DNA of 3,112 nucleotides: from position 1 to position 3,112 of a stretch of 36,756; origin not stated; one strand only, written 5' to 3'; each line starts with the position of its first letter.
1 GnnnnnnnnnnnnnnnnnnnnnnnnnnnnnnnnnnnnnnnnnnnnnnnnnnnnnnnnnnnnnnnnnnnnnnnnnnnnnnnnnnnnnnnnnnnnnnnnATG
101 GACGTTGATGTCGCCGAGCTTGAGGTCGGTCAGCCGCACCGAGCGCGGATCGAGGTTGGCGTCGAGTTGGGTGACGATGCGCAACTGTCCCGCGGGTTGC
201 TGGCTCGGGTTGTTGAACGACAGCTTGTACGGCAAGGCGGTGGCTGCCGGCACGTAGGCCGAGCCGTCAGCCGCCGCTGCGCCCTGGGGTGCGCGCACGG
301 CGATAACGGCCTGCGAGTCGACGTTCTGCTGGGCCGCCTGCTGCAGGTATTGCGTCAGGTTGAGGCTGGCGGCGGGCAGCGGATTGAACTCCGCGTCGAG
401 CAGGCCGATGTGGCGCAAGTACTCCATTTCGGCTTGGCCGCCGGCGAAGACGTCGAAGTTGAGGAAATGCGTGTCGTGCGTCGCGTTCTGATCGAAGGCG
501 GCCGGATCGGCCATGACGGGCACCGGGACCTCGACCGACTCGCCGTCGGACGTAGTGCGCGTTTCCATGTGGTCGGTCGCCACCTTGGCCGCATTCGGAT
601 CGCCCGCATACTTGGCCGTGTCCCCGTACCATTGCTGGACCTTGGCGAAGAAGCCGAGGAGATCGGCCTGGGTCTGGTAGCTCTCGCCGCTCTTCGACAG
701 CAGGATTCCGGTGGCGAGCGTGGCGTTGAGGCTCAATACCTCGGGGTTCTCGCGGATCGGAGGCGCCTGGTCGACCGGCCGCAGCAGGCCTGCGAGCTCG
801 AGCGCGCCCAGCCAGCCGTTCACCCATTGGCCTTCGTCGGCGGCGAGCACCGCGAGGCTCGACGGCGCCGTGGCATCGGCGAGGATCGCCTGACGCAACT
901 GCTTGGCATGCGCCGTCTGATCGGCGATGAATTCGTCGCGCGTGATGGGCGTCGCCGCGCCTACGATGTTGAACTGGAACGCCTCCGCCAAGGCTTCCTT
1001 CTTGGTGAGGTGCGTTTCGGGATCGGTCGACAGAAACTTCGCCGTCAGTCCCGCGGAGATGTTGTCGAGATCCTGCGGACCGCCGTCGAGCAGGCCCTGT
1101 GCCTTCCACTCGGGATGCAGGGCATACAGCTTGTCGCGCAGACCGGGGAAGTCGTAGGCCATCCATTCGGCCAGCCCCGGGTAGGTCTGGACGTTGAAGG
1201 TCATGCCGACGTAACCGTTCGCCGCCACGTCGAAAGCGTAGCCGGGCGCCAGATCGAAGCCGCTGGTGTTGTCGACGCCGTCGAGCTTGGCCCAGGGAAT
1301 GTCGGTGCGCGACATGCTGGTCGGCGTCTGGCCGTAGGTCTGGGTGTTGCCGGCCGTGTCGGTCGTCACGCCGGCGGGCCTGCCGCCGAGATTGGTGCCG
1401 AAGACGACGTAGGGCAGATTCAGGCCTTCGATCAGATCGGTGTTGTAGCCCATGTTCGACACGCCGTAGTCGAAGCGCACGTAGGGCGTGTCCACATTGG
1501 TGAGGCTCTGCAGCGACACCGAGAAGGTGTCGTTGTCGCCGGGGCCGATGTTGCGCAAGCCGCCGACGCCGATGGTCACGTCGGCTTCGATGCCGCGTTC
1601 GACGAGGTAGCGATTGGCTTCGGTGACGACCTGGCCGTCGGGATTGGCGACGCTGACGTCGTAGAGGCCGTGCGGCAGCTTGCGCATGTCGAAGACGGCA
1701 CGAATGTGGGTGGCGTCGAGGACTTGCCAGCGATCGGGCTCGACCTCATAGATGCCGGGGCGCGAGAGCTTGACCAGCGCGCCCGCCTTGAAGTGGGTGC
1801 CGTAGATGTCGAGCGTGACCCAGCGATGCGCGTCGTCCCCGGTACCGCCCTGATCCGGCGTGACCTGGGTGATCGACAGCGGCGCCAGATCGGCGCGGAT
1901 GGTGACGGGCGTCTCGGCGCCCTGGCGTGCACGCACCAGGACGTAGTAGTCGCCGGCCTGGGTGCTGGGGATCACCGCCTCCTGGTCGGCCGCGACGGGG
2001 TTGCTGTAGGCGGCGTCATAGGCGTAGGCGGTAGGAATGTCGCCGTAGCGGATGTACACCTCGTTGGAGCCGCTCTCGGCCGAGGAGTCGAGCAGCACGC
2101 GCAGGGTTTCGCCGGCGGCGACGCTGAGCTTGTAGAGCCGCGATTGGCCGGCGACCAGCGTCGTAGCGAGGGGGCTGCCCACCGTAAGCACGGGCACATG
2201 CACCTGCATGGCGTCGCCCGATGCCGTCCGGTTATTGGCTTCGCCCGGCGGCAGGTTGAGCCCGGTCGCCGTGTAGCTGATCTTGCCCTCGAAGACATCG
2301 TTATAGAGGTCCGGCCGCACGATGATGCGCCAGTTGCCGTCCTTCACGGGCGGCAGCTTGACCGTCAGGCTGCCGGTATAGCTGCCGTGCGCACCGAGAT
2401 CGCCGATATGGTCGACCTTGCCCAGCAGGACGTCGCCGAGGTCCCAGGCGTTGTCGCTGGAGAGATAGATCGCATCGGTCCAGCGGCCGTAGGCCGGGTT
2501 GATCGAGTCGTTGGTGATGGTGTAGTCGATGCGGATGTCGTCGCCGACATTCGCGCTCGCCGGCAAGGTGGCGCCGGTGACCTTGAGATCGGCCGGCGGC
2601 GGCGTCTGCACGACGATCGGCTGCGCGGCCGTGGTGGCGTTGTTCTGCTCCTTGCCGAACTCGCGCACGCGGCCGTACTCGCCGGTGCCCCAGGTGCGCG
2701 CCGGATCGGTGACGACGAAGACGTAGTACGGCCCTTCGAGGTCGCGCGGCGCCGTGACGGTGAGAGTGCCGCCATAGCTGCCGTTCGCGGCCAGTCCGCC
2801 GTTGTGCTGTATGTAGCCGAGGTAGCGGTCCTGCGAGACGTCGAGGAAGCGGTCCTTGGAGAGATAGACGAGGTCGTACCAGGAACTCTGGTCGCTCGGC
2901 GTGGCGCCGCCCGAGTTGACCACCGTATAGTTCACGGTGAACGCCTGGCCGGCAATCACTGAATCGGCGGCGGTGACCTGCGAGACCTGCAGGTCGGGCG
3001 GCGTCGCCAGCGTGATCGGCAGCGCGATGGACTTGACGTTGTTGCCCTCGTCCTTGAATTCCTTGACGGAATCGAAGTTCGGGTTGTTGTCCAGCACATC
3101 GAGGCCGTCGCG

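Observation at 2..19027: The ORF track misses a single >19-kb open reading frame that fills half the window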

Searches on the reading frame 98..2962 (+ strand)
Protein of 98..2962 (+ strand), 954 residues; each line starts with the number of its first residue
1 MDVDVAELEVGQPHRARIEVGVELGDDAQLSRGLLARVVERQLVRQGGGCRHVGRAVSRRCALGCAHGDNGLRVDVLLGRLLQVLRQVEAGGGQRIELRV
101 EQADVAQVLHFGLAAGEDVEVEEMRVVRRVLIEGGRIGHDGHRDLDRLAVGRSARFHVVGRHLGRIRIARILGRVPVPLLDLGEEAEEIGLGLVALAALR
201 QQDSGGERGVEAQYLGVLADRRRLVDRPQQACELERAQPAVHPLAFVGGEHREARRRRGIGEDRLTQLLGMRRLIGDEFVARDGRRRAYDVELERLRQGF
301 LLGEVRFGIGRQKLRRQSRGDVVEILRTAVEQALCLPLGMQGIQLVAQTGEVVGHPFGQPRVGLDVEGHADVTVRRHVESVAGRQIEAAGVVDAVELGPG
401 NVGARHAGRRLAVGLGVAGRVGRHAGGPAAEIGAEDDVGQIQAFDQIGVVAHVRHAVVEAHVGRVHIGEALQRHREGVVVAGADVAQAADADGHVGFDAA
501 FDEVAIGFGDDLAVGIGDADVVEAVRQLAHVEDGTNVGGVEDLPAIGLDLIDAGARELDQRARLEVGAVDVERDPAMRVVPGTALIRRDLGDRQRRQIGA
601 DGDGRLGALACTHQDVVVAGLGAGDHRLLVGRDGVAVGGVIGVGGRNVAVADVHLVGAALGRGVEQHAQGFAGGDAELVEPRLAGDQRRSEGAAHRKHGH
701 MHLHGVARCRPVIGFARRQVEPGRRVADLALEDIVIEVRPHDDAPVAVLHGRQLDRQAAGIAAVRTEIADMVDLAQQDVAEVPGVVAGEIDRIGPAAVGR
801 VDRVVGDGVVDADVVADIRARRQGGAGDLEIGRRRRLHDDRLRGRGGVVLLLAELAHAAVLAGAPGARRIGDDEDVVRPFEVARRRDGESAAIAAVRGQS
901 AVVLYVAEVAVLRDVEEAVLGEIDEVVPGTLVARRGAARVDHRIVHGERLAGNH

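Call 61: search_protein_families(library=pfam, proteins=[window:98-2962:+], max_evalue=0.01)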
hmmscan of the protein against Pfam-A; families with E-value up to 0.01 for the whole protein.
window:98-2962:+ (954 aa): 0 families

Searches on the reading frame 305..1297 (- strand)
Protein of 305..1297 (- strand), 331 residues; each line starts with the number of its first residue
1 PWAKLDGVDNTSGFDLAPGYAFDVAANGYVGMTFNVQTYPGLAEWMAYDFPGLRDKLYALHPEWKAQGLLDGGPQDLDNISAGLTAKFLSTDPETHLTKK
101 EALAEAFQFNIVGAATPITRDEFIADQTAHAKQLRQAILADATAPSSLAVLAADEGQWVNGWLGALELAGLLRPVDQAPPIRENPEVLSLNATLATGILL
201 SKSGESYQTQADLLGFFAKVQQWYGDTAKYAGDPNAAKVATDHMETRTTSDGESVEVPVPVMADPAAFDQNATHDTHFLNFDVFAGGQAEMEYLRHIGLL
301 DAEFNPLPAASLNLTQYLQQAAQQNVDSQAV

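Call 87: predict_structure(alignment_id=A4)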
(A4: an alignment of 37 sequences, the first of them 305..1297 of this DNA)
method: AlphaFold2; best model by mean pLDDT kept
length: 331 residues; sequences in the alignment: 37
mean_pLDDT: 74.9   pTM: 0.67
mean pLDDT of the five models: 74.9, 71.0, 70.8, 69.1, 66.2
residues with pLDDT >= 90: 63; 70-90: 148; 50-70: 94; < 50: 26
segments of 3 or more residues with pLDDT < 50: 1-10, 308-312, 325-331
pLDDT, mean of each block of 10 residues (from residue 1): 37 53 53 64 91 92 93 97 96 88 80 79 87 91 88 92 82 60 70 67 66 80 71 68 87 87 83 82 70 65 58 55 45 31
secondary structure, 60 per line:
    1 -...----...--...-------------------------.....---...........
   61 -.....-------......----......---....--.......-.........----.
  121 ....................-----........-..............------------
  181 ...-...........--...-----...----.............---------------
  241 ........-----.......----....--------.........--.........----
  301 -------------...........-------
elements in order: E9-11 E14-16 H42-46 H50-60 H62-66 H74-79 H84-89 H93-96 H99-105 E107-115 H120-140 H146-153 H155-168 H185-195 E198-200 E206-208 H213-225 E241-248 E254-260 H265-268 E277-285 H288-296 H314-324

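Call 89: fold_search(model_id=the predicted structure, library=pdb)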
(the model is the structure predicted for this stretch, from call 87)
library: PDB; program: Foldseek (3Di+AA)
matches with E <= 10: 249; with E <= 0.001: 0
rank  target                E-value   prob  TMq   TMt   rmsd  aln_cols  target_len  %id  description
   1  6woo_P                1.6e-01  0.07  0.10  0.15  25.8       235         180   10  CryoEM structure of yeast 80S ribosome with Met-tRNAiMet, eIF5B, and GDP (released 2020-09-23)
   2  6qd6_G                5.1e-01  0.02  0.09  0.07  27.5       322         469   13  Molecular scaffolds expand the nanobody toolkit for cryo-EM applications: crystal structure of Mb-cHopQ-Nb207 (released 2019-12-18)
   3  8hwl_A                6.0e-01  0.03  0.10  0.05  25.7       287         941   12  Human Pyruvate Carboxylase (released 2024-01-31)
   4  6qd6_A                7.1e-01  0.02  0.09  0.08  27.2       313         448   12  Molecular scaffolds expand the nanobody toolkit for cryo-EM applications: crystal structure of Mb-cHopQ-Nb207 (released 2019-12-18)
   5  4m63_A                7.5e-01  0.08  0.11  0.14  14.6       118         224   14  Crystal Structure of a Filament-Like Actin Trimer Bound to the Bacterial Effector VopL (released 2013-10-23)
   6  4hnu_A                8.4e-01  0.03  0.10  0.05  26.8       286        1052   11  crystal structure of K442E mutant of S. aureus Pyruvate carboxylase (released 2013-01-16)
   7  6xvi_D                8.4e-01  0.02  0.10  0.08  24.8       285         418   14  Crystal structure of Megabody Mb-Nb207-c7HopQ_A12 (released 2021-01-13)
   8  6qd6_C                8.8e-01  0.03  0.11  0.09  19.4       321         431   12  Molecular scaffolds expand the nanobody toolkit for cryo-EM applications: crystal structure of Mb-cHopQ-Nb207 (released 2019-12-18)
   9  8j12_A                8.8e-01  0.03  0.09  0.08  18.3       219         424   10  Cryo-EM structure of the AsCas12f-sgRNA-target DNA ternary complex (released 2023-09-27)
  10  3bg3_A                8.8e-01  0.03  0.10  0.06  22.2       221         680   11  Crystal Structure of Human Pyruvate Carboxylase (missing the biotin carboxylase domain at the N-terminus) (released 2008-02-26)
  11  8j7o_A                8.8e-01  0.02  0.10  0.06  25.6       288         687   12  Human pyruvate carboxylase in BCCP-CTS state without BC (released 2024-05-08)
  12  6qd6_E                9.3e-01  0.03  0.11  0.09  22.7       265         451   14  Molecular scaffolds expand the nanobody toolkit for cryo-EM applications: crystal structure of Mb-cHopQ-Nb207 (released 2019-12-18)
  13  4hnt_A                9.3e-01  0.02  0.09  0.04  26.8       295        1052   10  crystal structure of F403A mutant of S. aureus Pyruvate carboxylase (released 2013-01-16)
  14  5it7_PP               9.9e-01  0.04  0.10  0.16  24.7       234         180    9  Structure of the Kluyveromyces lactis 80S ribosome in complex with the cricket paralysis virus IRES and eEF2 (released 2016-05-18)
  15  5vyw_D                9.9e-01  0.02  0.11  0.05  25.9       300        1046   12  Crystal structure of Lactococcus lactis pyruvate carboxylase (released 2017-08-16)
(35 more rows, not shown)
